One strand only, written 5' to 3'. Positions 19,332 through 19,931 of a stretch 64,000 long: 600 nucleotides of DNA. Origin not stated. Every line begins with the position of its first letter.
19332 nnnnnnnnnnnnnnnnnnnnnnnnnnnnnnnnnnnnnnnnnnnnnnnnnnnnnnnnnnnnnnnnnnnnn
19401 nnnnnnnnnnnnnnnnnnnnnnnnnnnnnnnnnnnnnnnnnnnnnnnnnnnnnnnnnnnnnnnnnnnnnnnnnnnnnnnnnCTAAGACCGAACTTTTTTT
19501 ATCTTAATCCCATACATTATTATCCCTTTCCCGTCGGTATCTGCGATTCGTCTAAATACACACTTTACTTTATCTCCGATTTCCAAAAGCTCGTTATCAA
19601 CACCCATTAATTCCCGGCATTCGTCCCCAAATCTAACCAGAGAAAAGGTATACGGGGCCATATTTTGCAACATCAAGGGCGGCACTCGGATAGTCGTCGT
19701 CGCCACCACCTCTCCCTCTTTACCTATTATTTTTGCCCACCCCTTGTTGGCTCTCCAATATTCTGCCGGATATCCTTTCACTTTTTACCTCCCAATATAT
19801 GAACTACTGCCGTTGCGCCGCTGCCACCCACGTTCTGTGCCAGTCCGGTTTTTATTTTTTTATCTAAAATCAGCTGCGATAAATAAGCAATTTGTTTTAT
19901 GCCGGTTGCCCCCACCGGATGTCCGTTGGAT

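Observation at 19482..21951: Archaeal-type mevalonate entry operon (thiolase, HMG-CoA synthase, DUF35 partner) in a bacterial context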

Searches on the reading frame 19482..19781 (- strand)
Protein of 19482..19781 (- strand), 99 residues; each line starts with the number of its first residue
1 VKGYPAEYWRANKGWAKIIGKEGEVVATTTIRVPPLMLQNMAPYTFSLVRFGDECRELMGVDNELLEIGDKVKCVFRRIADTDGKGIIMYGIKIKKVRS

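Call 3: search_protein_families(library=pfam, proteins=[window:19482-19781:-], max_evalue=1)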
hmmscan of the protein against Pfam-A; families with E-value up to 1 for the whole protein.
window:19482-19781:- (99 aa): 1 family
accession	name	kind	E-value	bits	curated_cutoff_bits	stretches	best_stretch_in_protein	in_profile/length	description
PF01796.24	OB_ChsH2_C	-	3.2e-07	30.6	27.1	1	20-77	5-65/65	ChsH2, C-terminal OB-fold domain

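Call 4: search_protein_families(library=ncbifam, proteins=[window:19482-19781:-], max_evalue=1)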
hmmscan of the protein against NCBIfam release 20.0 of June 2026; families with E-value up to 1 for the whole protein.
window:19482-19781:- (99 aa): 1 family
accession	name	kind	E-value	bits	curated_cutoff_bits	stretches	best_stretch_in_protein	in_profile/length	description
NF007931.0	PRK10646.1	equivalog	0.00027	20.9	246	1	12-63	45-97/153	tRNA (adenosine(37)-N6)-threonylcarbamoyltransferase complex ATPase subunit type 1 TsaE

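Call 11: find_homologous_proteins(query=window:19482-19781:-, max_evalue=0.001)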
Query window:19482-19781:- (99 aa): 7 proteins with E <= 0.001 among 7 candidates.
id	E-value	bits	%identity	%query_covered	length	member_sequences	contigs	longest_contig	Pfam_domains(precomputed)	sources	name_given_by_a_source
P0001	3.3e-60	218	99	100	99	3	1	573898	PF01796.24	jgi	jgi:uncharacterized OB-fold protein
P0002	3.9e-47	176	81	98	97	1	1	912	PF01796.24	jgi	jgi:uncharacterized OB-fold protein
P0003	5.3e-47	176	79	98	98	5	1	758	PF01796.24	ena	-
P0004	8.0e-47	175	76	100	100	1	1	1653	PF01796.24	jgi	-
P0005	8.6e-47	175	80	98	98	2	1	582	PF01796.24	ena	-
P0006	1.9e-44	167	78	98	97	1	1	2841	PF01796.24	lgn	-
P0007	1.1e-43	165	77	98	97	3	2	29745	PF01796.24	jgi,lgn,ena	-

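Call 16: find_encoding_contigs(protein=P0001, flank=10000, max_places=4)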
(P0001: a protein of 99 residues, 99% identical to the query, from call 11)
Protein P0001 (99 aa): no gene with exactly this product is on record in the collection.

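Call 17: find_encoding_contigs(protein=P0007, flank=10000, max_places=4)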
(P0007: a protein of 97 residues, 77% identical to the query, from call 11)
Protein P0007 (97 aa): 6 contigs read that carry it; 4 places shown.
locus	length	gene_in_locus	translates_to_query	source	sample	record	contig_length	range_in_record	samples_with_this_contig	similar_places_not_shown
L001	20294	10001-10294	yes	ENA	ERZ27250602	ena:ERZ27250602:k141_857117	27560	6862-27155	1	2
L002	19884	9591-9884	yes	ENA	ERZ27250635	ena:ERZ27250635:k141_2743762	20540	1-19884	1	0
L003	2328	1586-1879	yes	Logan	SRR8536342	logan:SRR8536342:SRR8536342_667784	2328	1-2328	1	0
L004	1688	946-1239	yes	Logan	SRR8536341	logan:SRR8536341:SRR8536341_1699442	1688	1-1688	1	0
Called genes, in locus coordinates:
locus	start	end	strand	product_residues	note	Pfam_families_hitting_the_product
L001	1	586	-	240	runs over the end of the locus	PF08713:DNA_alkylation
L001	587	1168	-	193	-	-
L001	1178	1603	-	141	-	PF01243:PNPOx_N, PF16242:Pyrid_ox_like (weak)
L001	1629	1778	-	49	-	-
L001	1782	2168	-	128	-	PF12643:MazG-like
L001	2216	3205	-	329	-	PF13310:Virulence_RhuM, PF02661:Fic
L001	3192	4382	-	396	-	PF05496:RuvB_N, PF00004:AAA, PF07728:AAA_5 (faint), PF13173:AAA_14 (weak), PF16193:AAA_assoc_2, PF12002:MgsA_C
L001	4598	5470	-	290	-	PF14257:DUF4349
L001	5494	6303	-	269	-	PF01734:Patatin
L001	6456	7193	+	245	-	PF12705:PDDEXK_1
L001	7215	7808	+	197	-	PF13328:HD_4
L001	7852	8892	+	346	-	PF08540:HMG_CoA_synt_C (faint), PF08541:ACP_syn_III_C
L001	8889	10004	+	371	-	PF00108:Thiolase_N, PF08545:ACP_syn_III (weak), PF22691:Thiolase_C_1, PF02803:Thiolase_C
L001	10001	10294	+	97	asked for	PF01796:OB_ChsH2_C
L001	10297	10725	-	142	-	-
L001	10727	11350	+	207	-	-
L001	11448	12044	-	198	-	PF01875:Memo (faint)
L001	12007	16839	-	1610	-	PF13205:Big_5, PF01835:MG2 (faint), PF07703:A2M_BRD, PF00207:A2M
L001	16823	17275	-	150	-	PF00595:PDZ (weak), PF13180:PDZ_2, PF17820:PDZ_6 (weak)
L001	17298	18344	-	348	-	PF02547:Queuosine_synth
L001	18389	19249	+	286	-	-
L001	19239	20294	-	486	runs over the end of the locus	?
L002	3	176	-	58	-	?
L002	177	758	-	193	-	-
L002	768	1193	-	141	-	PF01243:PNPOx_N, PF16242:Pyrid_ox_like (weak)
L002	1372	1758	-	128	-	PF12643:MazG-like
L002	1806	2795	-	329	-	PF13310:Virulence_RhuM, PF02661:Fic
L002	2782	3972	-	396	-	PF05496:RuvB_N, PF00004:AAA, PF07728:AAA_5 (faint), PF13173:AAA_14 (weak), PF16193:AAA_assoc_2, PF12002:MgsA_C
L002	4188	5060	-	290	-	PF14257:DUF4349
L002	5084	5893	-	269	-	PF01734:Patatin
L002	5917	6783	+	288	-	PF12705:PDDEXK_1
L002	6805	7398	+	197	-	PF13328:HD_4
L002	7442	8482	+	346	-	PF08540:HMG_CoA_synt_C (faint), PF08541:ACP_syn_III_C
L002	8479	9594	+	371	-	PF00108:Thiolase_N, PF08545:ACP_syn_III (weak), PF22691:Thiolase_C_1, PF02803:Thiolase_C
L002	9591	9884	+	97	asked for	PF01796:OB_ChsH2_C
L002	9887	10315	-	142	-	-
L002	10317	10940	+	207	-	-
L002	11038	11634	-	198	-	PF01875:Memo (faint)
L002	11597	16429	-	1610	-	PF13205:Big_5, PF01835:MG2 (faint), PF07703:A2M_BRD, PF00207:A2M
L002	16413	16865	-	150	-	PF00595:PDZ (weak), PF13180:PDZ_2, PF17820:PDZ_6 (weak)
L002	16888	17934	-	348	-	PF02547:Queuosine_synth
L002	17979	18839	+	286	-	-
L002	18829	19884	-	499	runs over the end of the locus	PF02652:Lactate_perm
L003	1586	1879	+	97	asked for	PF01796:OB_ChsH2_C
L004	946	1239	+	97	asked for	PF01796:OB_ChsH2_C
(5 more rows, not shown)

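Call 27: search_solved_structures(query=window:19482-19781:-, max_evalue=10, show_alignments=3)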
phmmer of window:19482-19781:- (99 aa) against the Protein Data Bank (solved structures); distinct sequences matched with E-value up to 10: 3.
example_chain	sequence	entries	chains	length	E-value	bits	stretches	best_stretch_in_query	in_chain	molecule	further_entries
6esq_E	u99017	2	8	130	2.1e-05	27.7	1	21-95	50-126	Pfam DUF35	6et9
9itj_A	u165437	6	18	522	0.53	13.5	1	14-88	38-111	ATP synthase subunit alpha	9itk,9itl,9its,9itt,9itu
9vfj_4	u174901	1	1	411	2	11.7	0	3-16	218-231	LHCI-4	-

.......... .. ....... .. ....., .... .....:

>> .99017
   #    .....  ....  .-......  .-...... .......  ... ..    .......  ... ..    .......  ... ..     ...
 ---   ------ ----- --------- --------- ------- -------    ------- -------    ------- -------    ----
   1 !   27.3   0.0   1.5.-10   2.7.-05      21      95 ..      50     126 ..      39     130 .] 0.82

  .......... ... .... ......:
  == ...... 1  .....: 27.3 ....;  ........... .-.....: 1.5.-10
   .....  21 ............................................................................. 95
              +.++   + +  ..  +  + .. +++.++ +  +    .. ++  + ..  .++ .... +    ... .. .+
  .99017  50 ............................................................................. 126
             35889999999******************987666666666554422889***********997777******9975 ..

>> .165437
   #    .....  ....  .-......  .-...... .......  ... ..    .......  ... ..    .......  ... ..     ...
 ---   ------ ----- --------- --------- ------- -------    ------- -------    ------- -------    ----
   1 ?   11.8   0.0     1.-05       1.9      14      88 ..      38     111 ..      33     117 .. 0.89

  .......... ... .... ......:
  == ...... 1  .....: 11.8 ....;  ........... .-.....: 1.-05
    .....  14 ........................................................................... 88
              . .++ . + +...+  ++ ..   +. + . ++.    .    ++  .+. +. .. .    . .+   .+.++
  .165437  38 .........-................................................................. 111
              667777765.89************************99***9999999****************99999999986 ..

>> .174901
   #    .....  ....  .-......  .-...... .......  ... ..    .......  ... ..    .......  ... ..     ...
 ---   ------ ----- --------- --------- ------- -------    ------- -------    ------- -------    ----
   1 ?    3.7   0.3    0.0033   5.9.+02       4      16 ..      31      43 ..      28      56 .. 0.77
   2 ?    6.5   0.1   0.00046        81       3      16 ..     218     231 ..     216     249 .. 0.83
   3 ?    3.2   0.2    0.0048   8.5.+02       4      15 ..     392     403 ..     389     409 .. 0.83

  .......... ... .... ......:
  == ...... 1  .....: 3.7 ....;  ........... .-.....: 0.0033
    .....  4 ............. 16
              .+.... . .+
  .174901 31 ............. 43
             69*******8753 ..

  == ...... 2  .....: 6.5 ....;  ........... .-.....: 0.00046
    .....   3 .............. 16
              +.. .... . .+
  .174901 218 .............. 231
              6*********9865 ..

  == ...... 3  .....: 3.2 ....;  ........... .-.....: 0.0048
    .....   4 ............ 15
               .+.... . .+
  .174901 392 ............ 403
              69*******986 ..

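Call 42: search_protein_representatives(alignment_id=A1)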
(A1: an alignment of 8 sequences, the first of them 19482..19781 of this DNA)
Query: 8 sequences, 98 profile positions. Proteins with E-value up to 0.001 (for the whole library): 253; up to 1e-10: 67; up to 1e-30: 1. The best 150 are listed.
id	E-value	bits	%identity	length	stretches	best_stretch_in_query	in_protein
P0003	7.5e-55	199.1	-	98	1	1-98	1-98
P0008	3.4e-25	104.0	-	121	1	4-97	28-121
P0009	6.4e-25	103.1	-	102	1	4-97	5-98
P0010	6.4e-24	99.9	-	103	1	5-96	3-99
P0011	8.3e-24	99.5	-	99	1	1-97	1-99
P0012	7.3e-23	96.5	-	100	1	4-98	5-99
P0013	1.1e-22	95.9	-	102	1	5-97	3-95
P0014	1.4e-22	95.7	-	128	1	4-97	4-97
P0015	3.1e-22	94.5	-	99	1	5-96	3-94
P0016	4.1e-22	94.1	-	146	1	5-97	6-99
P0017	9.5e-22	92.9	-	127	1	8-97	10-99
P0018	1.6e-21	92.2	-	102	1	5-97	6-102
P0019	1.7e-21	92.1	-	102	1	4-97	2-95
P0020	3.1e-21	91.3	-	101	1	5-97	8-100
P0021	6.4e-21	90.3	-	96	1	5-97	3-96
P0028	8.1e-19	83.6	-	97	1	1-97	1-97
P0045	3.3e-15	72.0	-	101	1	3-96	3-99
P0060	3.4e-12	62.3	-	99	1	4-94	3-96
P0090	1.8e-09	53.6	-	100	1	2-95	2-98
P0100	9.4e-09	51.3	-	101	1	1-94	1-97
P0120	8.1e-08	48.3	-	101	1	4-95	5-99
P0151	2.2e-06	43.7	-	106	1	4-97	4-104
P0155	3.9e-06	42.9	-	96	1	5-94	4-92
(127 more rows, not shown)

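Call 43: predict_structure(alignment_id=A1)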
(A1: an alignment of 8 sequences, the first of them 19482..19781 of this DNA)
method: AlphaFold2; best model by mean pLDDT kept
length: 99 residues; sequences in the alignment: 8
mean_pLDDT: 55.2   pTM: 0.38
mean pLDDT of the five models: 55.2, 51.7, 49.5, 42.2, 42.1
residues with pLDDT >= 90: 0; 70-90: 0; 50-70: 78; < 50: 21
segments of 3 or more residues with pLDDT < 50: 1-4, 46-58
pLDDT, mean of each block of 10 residues (from residue 1): 48 54 58 64 49 46 57 59 59 57
secondary structure, 60 per line:
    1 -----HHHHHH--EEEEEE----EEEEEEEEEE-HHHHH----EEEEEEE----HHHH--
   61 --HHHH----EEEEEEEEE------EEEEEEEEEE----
elements in order: H6-11 E14-19 E24-33 H35-39 E44-50 H55-58 H63-66 E71-79 E86-95

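Call 48: find_encoding_contigs(protein=P0100, flank=6000, max_places=2)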
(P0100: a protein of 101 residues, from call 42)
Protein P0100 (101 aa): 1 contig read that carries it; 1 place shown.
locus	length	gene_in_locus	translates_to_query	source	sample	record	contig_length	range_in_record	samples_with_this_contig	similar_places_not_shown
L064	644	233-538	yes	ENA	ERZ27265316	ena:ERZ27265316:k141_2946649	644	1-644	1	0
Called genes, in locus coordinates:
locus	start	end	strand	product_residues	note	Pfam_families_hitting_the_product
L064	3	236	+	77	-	?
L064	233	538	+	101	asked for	PF01796:OB_ChsH2_C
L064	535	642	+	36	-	?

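Call 49: find_encoding_contigs(protein=P0155, flank=6000, max_places=2)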
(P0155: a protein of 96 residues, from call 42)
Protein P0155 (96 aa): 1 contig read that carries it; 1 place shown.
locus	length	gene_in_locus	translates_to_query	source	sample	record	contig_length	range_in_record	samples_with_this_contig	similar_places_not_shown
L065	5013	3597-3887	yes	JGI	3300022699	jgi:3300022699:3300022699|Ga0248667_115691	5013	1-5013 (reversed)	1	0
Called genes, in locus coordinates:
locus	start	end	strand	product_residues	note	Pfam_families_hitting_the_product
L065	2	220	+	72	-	?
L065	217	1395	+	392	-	PF00368:HMG-CoA_red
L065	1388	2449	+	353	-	PF01154:HMG_CoA_synt_N, PF08545:ACP_syn_III (weak), PF08541:ACP_syn_III_C (weak)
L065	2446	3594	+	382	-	PF00108:Thiolase_N, PF00109:ketoacyl-synt, PF08545:ACP_syn_III (faint), PF22691:Thiolase_C_1, PF02803:Thiolase_C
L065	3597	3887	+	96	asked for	PF01796:OB_ChsH2_C (weak)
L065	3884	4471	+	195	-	PF00293:NUDIX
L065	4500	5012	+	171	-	?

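Call 54: predict_structure(alignment_id=A2)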
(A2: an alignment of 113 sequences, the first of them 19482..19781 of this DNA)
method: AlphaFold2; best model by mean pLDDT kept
length: 99 residues; sequences in the alignment: 113
mean_pLDDT: 89.0   pTM: 0.78
mean pLDDT of the five models: 89.0, 86.0, 85.4, 84.3, 83.9
residues with pLDDT >= 90: 59; 70-90: 34; 50-70: 5; < 50: 1
segments of 3 or more residues with pLDDT < 50: none
pLDDT, mean of each block of 10 residues (from residue 1): 70 88 97 90 95 95 93 94 77 90
secondary structure, 60 per line:
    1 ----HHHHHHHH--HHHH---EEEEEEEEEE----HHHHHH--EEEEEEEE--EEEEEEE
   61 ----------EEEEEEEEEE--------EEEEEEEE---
elements in order: H5-12 H15-18 E22-31 H36-41 E44-51 E54-60 E71-80 E89-96
